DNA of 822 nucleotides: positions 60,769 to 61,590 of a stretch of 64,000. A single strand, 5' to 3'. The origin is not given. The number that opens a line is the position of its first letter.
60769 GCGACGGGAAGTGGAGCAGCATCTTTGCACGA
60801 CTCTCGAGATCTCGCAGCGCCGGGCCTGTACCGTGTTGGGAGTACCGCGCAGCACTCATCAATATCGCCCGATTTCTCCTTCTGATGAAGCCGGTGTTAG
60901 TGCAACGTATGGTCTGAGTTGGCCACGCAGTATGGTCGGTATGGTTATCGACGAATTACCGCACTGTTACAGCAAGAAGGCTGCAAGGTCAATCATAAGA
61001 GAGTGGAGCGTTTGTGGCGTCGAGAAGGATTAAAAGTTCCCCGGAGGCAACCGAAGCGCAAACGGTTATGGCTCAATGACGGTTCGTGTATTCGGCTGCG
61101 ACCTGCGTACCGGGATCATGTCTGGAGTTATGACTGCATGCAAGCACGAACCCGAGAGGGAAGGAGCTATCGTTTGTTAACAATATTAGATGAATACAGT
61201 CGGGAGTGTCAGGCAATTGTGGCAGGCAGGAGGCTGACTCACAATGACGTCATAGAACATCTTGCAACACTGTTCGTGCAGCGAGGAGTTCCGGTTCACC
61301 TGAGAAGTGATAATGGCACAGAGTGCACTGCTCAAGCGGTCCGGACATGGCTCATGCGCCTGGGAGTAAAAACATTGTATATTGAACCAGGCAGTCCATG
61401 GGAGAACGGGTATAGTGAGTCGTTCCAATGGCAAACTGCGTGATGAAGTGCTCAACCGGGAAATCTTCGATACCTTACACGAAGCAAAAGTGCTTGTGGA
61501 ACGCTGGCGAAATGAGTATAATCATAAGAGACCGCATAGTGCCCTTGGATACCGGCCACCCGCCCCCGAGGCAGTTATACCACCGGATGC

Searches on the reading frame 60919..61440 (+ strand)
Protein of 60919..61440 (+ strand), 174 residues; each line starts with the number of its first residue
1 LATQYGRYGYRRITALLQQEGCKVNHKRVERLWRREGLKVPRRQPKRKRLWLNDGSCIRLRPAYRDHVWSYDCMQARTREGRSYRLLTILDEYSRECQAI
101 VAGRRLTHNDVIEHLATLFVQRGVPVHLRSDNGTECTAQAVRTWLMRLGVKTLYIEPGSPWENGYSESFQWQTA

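Call 88: search_protein_families(library=pfam, proteins=[window:60919-61440:+], max_evalue=0.001)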
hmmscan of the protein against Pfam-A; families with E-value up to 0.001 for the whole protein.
window:60919-61440:+ (174 aa): 3 families
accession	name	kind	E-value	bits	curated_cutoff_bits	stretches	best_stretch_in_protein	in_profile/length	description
PF00665.32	rve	-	8.5e-17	61.7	32.6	1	66-160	5-102/102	Integrase core domain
PF13276.12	HTH_21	-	1.3e-14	54.6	28.1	1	5-45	18-59/60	HTH-like domain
PF13683.12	rve_3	-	1.7e-05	24.9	26.5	1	149-170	2-23/67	Integrase core domain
